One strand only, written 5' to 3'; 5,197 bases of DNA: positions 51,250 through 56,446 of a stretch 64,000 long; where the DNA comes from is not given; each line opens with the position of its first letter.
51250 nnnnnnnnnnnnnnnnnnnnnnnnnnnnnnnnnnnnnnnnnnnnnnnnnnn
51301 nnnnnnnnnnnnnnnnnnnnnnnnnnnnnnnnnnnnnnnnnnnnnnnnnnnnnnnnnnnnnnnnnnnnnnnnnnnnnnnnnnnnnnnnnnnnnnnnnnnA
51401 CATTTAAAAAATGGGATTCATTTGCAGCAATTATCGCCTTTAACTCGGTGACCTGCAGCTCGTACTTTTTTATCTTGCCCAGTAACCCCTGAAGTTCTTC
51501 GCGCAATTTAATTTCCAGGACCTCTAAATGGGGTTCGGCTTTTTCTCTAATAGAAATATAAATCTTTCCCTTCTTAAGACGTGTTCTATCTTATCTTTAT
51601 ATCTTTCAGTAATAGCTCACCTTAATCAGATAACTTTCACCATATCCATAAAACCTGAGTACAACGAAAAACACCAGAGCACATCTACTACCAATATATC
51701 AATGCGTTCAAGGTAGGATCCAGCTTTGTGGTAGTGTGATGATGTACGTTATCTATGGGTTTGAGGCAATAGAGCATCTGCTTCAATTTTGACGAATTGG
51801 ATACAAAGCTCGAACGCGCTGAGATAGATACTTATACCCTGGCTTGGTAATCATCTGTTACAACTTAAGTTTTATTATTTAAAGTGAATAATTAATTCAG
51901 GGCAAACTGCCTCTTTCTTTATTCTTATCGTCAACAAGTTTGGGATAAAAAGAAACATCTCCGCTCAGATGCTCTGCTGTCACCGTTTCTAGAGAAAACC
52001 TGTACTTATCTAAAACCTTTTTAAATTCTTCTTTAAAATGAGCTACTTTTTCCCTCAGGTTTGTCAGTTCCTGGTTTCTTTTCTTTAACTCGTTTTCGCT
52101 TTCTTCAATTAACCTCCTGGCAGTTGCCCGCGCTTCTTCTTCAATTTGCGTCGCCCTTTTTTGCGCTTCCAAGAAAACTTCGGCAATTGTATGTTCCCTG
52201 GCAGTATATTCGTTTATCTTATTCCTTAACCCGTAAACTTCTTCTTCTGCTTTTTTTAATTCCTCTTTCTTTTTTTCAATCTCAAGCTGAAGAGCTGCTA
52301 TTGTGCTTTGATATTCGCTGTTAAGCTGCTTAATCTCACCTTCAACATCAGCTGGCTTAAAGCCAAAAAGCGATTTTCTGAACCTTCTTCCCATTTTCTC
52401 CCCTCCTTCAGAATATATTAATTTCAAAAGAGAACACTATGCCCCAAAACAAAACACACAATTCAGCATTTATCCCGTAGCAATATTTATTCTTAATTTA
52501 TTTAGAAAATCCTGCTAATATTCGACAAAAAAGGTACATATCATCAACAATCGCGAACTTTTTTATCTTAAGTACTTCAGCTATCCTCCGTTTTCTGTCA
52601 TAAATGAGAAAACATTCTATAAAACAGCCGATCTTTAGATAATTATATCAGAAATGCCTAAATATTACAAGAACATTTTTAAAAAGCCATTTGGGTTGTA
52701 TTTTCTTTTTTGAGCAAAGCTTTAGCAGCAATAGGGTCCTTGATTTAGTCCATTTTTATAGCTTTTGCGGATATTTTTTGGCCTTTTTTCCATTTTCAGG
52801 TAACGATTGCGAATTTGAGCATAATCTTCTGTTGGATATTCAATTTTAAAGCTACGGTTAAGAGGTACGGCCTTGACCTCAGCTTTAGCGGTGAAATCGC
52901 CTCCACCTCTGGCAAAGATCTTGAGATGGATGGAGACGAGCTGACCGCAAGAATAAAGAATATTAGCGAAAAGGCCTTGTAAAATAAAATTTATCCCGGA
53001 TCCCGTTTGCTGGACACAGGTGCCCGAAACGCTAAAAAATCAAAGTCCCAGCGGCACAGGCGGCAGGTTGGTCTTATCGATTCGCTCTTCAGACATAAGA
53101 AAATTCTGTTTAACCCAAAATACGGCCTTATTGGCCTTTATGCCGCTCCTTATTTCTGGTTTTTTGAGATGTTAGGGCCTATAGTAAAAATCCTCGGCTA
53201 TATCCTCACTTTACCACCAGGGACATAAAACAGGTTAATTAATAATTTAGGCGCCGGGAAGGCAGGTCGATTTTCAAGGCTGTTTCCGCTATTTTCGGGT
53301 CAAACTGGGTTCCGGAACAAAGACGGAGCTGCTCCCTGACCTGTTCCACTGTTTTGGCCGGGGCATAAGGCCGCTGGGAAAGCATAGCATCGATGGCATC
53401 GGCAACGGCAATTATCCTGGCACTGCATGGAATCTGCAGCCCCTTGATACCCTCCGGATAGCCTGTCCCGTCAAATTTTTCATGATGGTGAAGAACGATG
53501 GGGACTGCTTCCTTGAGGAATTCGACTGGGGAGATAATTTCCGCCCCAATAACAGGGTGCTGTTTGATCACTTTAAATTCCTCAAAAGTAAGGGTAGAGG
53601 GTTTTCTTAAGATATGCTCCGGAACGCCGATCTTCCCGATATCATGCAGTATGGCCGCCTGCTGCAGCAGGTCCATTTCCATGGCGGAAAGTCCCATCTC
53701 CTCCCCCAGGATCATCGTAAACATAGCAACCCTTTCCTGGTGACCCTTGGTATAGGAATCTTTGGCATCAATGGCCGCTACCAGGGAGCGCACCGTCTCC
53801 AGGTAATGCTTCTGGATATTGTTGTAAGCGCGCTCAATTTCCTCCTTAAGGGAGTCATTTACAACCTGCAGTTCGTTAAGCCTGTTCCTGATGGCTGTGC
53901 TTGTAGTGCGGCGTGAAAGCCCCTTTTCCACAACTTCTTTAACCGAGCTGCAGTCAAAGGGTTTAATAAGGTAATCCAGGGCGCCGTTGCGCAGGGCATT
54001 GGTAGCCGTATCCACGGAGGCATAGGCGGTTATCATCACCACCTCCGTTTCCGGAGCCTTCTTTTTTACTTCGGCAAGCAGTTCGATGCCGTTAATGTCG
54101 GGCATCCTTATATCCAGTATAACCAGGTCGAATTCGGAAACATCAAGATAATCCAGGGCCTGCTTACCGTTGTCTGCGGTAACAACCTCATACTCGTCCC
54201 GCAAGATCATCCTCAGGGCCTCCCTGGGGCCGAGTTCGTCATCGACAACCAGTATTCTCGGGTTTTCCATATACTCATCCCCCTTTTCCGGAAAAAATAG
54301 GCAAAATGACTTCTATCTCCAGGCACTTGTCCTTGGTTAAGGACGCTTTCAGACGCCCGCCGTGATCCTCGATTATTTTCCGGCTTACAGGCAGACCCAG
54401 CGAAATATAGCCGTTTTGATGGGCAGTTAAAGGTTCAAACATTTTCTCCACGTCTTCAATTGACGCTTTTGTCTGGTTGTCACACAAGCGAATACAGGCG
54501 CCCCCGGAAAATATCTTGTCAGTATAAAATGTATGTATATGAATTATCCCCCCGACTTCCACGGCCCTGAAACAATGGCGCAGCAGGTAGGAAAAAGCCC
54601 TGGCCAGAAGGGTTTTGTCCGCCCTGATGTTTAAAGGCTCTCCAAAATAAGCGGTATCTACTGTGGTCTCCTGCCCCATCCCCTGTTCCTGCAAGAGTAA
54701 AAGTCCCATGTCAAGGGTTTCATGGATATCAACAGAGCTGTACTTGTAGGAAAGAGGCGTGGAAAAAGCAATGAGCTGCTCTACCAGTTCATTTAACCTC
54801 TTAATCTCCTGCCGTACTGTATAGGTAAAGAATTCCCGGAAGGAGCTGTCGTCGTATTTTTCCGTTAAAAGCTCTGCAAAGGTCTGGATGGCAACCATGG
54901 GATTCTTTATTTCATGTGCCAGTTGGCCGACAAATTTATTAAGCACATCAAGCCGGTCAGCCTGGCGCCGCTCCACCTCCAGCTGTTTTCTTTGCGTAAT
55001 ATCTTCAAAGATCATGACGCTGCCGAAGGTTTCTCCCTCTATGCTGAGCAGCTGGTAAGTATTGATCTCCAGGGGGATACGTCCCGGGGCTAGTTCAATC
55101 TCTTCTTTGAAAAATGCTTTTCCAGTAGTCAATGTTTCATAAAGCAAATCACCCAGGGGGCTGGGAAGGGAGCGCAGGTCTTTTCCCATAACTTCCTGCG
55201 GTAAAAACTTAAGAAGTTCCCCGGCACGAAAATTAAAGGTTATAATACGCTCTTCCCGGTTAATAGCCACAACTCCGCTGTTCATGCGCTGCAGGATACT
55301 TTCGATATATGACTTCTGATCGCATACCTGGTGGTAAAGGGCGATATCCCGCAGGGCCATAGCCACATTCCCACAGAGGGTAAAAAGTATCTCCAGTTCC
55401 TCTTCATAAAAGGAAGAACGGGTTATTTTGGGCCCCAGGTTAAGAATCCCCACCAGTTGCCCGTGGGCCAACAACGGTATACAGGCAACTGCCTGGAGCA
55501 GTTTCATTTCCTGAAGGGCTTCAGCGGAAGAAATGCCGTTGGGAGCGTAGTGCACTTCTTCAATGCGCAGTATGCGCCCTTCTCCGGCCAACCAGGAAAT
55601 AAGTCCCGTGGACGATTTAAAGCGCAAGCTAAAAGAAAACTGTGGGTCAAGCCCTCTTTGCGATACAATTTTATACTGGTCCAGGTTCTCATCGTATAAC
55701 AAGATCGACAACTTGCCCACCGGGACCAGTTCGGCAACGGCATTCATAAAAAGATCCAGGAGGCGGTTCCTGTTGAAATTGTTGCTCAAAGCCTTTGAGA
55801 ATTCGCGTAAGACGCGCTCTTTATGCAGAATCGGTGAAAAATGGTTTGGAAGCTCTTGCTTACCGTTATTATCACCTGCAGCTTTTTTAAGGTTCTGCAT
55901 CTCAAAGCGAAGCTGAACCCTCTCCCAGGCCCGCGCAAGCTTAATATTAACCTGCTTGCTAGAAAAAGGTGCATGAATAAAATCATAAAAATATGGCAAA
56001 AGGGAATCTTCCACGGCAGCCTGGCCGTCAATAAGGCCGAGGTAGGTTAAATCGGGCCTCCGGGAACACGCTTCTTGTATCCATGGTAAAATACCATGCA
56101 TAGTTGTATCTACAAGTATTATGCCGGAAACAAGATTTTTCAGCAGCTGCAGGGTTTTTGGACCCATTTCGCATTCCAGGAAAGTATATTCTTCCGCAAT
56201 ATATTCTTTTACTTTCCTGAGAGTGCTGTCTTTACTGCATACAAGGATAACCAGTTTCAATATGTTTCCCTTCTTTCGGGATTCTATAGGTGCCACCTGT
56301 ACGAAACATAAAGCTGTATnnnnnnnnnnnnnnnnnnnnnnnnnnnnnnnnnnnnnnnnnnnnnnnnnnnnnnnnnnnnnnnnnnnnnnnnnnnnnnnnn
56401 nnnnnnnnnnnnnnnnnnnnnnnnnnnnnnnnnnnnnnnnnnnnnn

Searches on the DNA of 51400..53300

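Call 53: search_rna_families(source=window, start=51400, end=53300, threshold=evalue, max_evalue=0.1)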
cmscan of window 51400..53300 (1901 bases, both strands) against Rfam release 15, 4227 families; matches with E-value up to 0.1: 0.
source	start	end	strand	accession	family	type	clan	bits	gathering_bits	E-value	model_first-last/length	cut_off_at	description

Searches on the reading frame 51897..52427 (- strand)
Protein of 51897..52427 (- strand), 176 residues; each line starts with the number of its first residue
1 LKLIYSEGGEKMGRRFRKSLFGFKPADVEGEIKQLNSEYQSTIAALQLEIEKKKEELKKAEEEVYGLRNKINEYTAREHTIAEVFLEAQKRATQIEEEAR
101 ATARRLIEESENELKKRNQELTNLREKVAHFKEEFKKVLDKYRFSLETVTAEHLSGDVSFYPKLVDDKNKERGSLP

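Call 4: search_protein_families(library=pfam, proteins=[window:51897-52427:-], max_evalue=0.01)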
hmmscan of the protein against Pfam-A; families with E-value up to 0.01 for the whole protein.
window:51897-52427:- (176 aa): 6 families
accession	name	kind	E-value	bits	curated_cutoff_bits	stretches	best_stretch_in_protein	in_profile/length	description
PF05103.18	DivIVA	-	5.6e-10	39.7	28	1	14-136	9-131/131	DivIVA protein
PF04791.21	LMBR1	-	2.9e-05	23.6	31.9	1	38-164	202-323/510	LMBR1-like membrane protein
PF00038.26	Filament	-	0.00044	20.4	40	1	31-140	186-291/313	Intermediate filament protein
PF06818.20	Fez1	-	0.00094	20.1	34.4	0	88-142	50-103/199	Fez1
PF14362.11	DUF4407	-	0.0035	17.1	31.3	1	32-140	125-237/297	Domain of unknown function (DUF4407)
PF12128.14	DUF3584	-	0.0086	14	31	1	33-151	596-714/1191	Protein of unknown function (DUF3584)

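Call 5: search_protein_families(library=ncbifam, proteins=[window:51897-52427:-], max_evalue=0.01)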
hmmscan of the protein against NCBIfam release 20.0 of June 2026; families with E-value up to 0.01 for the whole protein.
window:51897-52427:- (176 aa): 15 families
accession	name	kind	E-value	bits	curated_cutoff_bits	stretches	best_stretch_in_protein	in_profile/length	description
NF045487.1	ASRP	equivalog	1.8e-05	23.6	300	1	27-142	136-247/593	archaea-specific SMC-related protein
NF003034.1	PRK03918.1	equivalog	0.00014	20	700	1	29-143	188-296/878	DNA double-strand break repair ATPase Rad50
TIGR02168.1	SMC_prok_B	equivalog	0.00018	19.4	567.35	1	32-139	258-364/1181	chromosome segregation protein SMC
TIGR02169.1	SMC_prok_A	equivalog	0.0002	19.2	729.4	1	38-139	299-497/1165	chromosome segregation protein SMC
TIGR01843.1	type_I_hlyD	subfamily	0.00056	19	208.65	1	24-142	120-239/422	HlyD family type I secretion periplasmic adaptor subunit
NF033917.0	antiphage_ZorA_4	subfamily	0.0006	18.8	500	1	47-151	219-319/413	anti-phage ZorAB system protein ZorA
NF047516.1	LA_3659_fam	equivalog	0.0015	18.1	36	1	39-137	59-152/221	LA_3659 family protein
NF047514.1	SpiroCoCo_N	equivalog_domain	0.0015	18.1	75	1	39-137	59-152/221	SpiroCoCo family coiled-coil protein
NF041035.1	Rad50_Halo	equivalog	0.0037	15.7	1000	1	43-136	312-401/883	DNA double-strand break repair ATPase Rad50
TIGR04523.1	Mplasa_alph_rch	subfamily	0.0045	15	270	1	32-137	98-198/745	helix-rich protein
NF045780.1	TrlF_fam_ATP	equivalog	0.0047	15.7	350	1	32-146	601-717/944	TrlF family AAA-like ATPase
TIGR03319.1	RNase_Y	equivalog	0.0065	15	454.35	1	31-150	26-142/514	ribonuclease Y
NF033885.1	conj_TraP_IncI1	equivalog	0.0081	15.9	135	0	27-97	79-149/217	conjugal transfer protein TraP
NF041034.1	Rad50_Sulf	equivalog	0.0087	14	1000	1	28-145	466-578/872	DNA double-strand break repair ATPase Rad50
NF047515.1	SpiroCoCo_C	equivalog_domain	0.0089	15.2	125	0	28-141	140-250/313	SpiroCoCo family coiled-coil protein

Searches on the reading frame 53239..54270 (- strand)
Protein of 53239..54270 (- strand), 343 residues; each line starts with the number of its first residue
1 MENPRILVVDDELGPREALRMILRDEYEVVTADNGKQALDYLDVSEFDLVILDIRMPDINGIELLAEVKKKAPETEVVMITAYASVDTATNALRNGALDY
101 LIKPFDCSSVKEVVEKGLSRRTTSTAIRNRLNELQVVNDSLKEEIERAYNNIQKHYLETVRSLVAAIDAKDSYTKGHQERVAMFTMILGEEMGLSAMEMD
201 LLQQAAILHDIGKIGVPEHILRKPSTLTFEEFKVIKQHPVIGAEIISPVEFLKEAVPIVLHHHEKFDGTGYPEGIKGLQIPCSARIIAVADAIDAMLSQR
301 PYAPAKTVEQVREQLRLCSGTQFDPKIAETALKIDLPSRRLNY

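Call 16: search_protein_families(library=ncbifam, proteins=[window:53239-54270:-], max_evalue=0.00001)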
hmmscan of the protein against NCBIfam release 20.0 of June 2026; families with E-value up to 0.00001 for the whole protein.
window:53239-54270:- (343 aa): 99 families (the best 25 are shown)
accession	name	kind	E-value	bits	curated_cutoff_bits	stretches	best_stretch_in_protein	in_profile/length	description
NF053512.1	nitric_RR_NosR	exception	3.1e-70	237.3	400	1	6-332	1-351/422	response regulator c-di-GMP phosphodiesterase, NosR family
NF008469.0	PRK11361.1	equivalog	4.3e-30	104.8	714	1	5-132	6-134/461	acetoacetate metabolism transcriptional regulator AtoC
NF007689.0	PRK10365.1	equivalog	2.2e-27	96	760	1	4-124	6-127/441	sigma-54-dependent response regulator transcription factor ZraR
TIGR01818.1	ntrC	equivalog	6.2e-25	87.9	558.6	1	6-132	1-128/463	nitrogen regulation protein NR(I)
NF006900.1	PRK09390.1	equivalog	3.5e-24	85.4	255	1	3-133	4-135/203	response regulator FixJ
NF041946.1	LuxO_transreg_Vib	equivalog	9.3e-23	80.7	800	1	28-125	22-119/463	quorum-sensing sigma-54 dependent transcriptional regulator LuxO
NF051870.1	NAssimRespRegNtrX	equivalog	7.4e-22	77.8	600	1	6-121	4-122/452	nitrogen assimilation response regulator NtrX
NF045505.1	RR_RssB_Pseudo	equivalog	1.9e-21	76.6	700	1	5-144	7-148/394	two-component system response regulator RssB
NF008176.1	PRK10923.1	equivalog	4.5e-21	75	620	1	1-130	1-131/469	nitrogen regulation protein NR(I)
NF011695.0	PRK15115.1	equivalog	7e-21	74.5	763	1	5-126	8-130/445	two-component system response regulator GlrR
NF041367.1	CheY_Halo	equivalog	1.2e-20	74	200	1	6-115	1-111/114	chemotaxis protein CheY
NF052313.1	T9SS_RR_PorX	equivalog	1.2e-20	73.8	300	1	5-128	2-131/513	T9SS response regulator signal transducer PorX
NF012227.0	AdeR_RR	equivalog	1.5e-20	73.7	340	1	4-152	12-158/239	efflux system response regulator transcription factor AdeR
NF040689.1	MtrAB_MtrA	equivalog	3.2e-20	72.4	300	1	6-159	1-152/219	MtrAB system response regulator MtrA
NF045944.1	ResRegRpaBCyano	equivalog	6.2e-20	71.6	330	1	7-138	1-132/229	response regulator transcription factor RpaB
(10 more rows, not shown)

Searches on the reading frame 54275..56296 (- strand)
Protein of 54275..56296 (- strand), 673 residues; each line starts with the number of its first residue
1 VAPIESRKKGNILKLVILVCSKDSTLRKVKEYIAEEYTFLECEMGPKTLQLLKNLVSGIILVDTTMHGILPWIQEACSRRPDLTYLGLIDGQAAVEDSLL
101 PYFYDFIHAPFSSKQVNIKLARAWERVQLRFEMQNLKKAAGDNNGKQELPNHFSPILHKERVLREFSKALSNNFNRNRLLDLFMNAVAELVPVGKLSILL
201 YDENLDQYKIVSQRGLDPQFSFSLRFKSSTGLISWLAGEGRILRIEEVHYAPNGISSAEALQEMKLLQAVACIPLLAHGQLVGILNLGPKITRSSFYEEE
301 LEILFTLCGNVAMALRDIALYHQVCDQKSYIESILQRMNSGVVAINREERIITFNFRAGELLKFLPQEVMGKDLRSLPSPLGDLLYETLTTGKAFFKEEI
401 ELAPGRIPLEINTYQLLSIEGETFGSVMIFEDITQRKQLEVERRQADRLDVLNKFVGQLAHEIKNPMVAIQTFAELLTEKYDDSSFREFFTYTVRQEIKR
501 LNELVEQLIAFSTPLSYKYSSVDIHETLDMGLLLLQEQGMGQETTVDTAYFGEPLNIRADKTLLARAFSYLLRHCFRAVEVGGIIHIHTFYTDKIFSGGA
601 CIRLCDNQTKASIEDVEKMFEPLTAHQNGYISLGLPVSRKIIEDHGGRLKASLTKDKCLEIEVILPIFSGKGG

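Call 16: search_protein_families(library=ncbifam, proteins=[window:54275-56296:-], max_evalue=0.00001)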
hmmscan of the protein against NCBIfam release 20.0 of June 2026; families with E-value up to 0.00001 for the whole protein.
window:54275-56296:- (673 aa): 37 families (the best 25 are shown)
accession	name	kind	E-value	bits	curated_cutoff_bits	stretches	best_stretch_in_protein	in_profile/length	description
NF008468.0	PRK11360.1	equivalog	2.2e-57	194.8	646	1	309-669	250-610/616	two-component system sensor histidine kinase AtoS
NF046044.1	PnpS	equivalog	7.4e-28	97.6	400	1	320-666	46-390/390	two-component system histidine kinase PnpS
NF007688.0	PRK10364.1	equivalog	8.8e-21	74.2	479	1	435-667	223-451/460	two-component system sensor histidine kinase ZraS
NF033092.0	HK_WalK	equivalog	6.9e-20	71.1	725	1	328-667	257-594/594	cell wall metabolism sensor histidine kinase WalK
NF053867.1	SprKinKinDBac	equivalog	9.1e-19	67.3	775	1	435-667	269-497/500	sporulation kinase KinD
TIGR02966.1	phoR_proteo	equivalog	1.3e-18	67.1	334.2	1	327-651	4-319/333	phosphate regulon sensor histidine kinase PhoR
NF008293.1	PRK11073.1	equivalog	7.8e-17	61.5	240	1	330-652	8-333/349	nitrogen regulation protein NR(II)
TIGR02916.1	PEP_his_kin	equivalog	1e-16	60.7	300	1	442-666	465-679/679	XrtA/PEP-CTERM system histidine kinase PrsK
NF008312.0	PRK11100.1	equivalog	1.1e-14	54.2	356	1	442-666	246-473/477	two-component system sensor histidine kinase CreC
NF047466.1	hybrid_RR_LvrB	exception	1.7e-12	47.2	500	1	436-528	136-228/377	hybrid histidine kinase/response regulator LvrB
NF045911.1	TCSHisKinNblS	equivalog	2.3e-12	46.1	1000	1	325-649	262-602/621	two-component system sensor histidine kinase NblS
NF008235.0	PRK11006.1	equivalog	5.4e-12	45.3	390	1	426-664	187-420/431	phosphate regulon sensor histidine kinase PhoR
NF041880.1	EPS_EpsF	equivalog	6.2e-12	44.8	900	1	424-653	248-477/492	response regulator EpsF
NF033091.0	HK_VanS_ACDEFG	equivalog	1.4e-11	44.1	400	1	439-666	60-293/293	vancomycin resistance histidine kinase VanS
NF046026.1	HisKinCckACaul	equivalog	4e-11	41.7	1000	1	426-590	276-442/678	cell cycle histidine kinase CckA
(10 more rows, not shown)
